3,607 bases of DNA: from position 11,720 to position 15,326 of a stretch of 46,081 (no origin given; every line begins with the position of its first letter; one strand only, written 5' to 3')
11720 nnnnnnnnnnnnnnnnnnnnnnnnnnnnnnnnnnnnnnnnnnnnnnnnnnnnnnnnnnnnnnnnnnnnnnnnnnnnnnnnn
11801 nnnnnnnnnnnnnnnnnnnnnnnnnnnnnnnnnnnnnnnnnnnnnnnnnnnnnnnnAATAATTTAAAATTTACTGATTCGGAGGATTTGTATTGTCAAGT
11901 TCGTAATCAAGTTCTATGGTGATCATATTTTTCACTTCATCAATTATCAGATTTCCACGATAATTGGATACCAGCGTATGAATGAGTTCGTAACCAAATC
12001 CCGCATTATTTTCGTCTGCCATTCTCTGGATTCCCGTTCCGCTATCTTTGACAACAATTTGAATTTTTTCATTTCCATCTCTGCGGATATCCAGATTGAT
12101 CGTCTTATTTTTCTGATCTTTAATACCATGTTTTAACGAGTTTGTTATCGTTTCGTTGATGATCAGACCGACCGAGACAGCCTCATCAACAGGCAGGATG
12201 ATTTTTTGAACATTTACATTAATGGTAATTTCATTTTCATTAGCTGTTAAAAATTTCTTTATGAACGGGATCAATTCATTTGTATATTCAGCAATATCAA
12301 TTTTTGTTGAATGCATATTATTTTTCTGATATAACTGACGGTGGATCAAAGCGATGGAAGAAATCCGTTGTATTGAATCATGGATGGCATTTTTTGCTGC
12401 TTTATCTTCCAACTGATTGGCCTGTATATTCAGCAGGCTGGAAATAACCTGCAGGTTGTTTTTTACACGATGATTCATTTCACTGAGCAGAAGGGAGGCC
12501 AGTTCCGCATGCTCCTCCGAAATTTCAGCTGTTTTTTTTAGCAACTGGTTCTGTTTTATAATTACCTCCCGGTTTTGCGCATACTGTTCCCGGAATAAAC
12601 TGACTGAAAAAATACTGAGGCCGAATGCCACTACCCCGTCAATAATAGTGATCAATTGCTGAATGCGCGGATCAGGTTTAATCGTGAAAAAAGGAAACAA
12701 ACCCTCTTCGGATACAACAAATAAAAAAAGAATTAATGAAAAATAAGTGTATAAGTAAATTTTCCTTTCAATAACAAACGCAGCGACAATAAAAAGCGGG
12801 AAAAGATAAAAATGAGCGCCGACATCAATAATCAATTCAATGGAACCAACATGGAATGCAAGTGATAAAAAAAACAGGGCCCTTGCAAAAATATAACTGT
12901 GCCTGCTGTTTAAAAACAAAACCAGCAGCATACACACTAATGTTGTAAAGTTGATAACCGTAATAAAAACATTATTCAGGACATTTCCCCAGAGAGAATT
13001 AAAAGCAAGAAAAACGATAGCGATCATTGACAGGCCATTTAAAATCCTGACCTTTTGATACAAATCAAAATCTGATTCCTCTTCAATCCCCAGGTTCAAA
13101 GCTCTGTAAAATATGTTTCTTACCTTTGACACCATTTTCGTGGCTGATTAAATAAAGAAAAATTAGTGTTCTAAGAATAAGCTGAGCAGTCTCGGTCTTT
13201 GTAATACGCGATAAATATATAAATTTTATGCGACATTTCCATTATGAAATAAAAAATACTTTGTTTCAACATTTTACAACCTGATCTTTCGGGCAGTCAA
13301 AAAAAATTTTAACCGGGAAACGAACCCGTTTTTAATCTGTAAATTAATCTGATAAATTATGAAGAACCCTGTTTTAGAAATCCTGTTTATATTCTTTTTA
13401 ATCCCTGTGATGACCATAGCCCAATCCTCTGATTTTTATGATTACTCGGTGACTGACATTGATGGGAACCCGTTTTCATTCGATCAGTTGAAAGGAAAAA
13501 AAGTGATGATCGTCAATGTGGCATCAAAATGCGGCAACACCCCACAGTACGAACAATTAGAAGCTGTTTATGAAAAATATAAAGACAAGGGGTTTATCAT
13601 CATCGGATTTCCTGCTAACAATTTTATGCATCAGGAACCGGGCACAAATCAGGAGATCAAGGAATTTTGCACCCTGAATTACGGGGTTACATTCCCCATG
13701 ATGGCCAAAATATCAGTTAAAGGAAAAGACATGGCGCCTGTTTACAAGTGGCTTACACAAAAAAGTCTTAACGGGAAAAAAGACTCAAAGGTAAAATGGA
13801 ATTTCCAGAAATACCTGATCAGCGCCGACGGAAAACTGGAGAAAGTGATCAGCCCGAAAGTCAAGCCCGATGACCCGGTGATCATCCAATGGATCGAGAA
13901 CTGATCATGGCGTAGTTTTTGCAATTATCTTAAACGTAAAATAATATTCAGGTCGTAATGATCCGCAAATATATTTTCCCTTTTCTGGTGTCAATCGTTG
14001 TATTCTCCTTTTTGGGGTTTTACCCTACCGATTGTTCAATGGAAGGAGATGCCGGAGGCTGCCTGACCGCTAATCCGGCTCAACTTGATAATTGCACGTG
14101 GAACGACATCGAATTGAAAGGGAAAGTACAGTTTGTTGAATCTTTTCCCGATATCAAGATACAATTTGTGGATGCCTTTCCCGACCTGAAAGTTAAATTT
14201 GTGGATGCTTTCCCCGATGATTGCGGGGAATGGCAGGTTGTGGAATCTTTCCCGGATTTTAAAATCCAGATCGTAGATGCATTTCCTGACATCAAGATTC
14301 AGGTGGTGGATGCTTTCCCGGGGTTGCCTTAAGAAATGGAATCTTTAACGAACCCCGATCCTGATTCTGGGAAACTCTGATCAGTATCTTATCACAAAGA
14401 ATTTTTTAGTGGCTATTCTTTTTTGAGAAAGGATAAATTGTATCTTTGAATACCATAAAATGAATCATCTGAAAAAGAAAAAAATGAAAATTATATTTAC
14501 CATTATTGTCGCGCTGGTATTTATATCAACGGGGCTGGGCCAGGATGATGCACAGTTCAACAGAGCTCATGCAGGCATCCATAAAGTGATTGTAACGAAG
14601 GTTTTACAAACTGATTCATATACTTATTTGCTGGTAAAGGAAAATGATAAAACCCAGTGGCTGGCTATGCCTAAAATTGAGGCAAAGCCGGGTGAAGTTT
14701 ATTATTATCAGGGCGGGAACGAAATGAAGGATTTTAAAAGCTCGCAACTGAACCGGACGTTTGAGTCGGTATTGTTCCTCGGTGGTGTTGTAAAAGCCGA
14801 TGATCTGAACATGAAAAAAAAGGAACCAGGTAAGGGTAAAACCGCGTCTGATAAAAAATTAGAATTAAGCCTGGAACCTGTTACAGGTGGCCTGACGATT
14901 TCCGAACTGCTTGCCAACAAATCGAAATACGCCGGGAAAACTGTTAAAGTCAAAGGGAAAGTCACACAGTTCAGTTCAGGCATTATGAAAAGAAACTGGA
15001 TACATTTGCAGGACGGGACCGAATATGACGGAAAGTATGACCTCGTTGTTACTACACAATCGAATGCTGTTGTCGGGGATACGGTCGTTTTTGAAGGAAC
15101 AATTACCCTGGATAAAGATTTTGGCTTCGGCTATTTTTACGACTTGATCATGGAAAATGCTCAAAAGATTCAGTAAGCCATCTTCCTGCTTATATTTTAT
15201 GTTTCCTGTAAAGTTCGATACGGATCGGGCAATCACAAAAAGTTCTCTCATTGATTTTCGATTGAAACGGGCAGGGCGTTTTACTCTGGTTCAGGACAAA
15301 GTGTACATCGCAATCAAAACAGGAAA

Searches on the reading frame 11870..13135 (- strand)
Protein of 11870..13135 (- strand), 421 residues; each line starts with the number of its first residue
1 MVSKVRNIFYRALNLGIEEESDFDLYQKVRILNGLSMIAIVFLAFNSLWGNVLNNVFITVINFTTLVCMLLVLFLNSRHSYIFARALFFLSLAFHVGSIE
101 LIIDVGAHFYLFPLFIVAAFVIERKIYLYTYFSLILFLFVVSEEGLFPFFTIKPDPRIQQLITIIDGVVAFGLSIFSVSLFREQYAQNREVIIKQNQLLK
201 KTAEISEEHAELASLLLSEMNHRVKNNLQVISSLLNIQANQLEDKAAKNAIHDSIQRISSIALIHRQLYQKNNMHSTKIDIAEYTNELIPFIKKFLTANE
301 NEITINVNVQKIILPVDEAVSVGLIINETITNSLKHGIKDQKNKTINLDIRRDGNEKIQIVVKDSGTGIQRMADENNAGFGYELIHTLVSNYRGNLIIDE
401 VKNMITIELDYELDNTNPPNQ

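Call 8: search_protein_families(library=pfam, proteins=[window:11870-13135:-], max_evalue=0.001)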
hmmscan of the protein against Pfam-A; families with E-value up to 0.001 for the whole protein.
window:11870-13135:- (421 aa): 4 families
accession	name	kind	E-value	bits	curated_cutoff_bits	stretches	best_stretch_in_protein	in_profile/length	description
PF07568.18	HisKA_2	-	2.3e-23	82.5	22.3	1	219-290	1-70/76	Histidine kinase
PF13581.12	HATPase_c_2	-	1.2e-08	35.4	27.4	1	310-406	20-124/127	Histidine kinase-like ATPase domain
PF07536.20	HWE_HK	-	1.4e-06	29.3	22.8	1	219-277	1-57/83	HWE histidine kinase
PF02518.31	HATPase_c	-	2.2e-05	25.3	26.4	1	322-399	6-95/111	Histidine kinase-, DNA gyrase B-, and HSP90-like ATPase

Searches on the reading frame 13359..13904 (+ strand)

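Call 8: search_protein_families(library=pfam, proteins=[window:13359-13904:+], max_evalue=0.001)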
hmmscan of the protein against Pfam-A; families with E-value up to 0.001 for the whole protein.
window:13359-13904:+ (181 aa): 3 families
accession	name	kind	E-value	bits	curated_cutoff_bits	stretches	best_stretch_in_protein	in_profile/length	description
PF00255.25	GSHPx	-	3.9e-44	149.1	27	1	26-132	1-107/108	Glutathione peroxidase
PF08534.16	Redoxin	-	4e-06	27.1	26.6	1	33-116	13-92/148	Redoxin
PF00578.27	AhpC-TSA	-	1.6e-05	25.3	26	1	26-144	5-105/124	AhpC/TSA family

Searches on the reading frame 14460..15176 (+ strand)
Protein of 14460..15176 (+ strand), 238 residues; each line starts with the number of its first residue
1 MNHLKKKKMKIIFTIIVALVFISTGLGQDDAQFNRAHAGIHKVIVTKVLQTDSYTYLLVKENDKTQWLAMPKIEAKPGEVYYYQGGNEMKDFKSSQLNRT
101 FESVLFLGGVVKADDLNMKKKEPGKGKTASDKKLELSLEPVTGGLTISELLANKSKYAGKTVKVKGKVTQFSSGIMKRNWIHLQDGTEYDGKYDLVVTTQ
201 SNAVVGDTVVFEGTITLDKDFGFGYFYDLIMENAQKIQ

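Call 8: search_protein_families(library=pfam, proteins=[window:14460-15176:+], max_evalue=0.001)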
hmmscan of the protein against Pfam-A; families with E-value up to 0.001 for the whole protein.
window:14460-15176:+ (238 aa): 1 family
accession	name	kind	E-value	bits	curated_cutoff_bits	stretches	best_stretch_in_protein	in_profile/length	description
PF13457.12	GW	-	0.00035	21.7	21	0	41-68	42-70/76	GW (Gly-Tryp) dipeptide domain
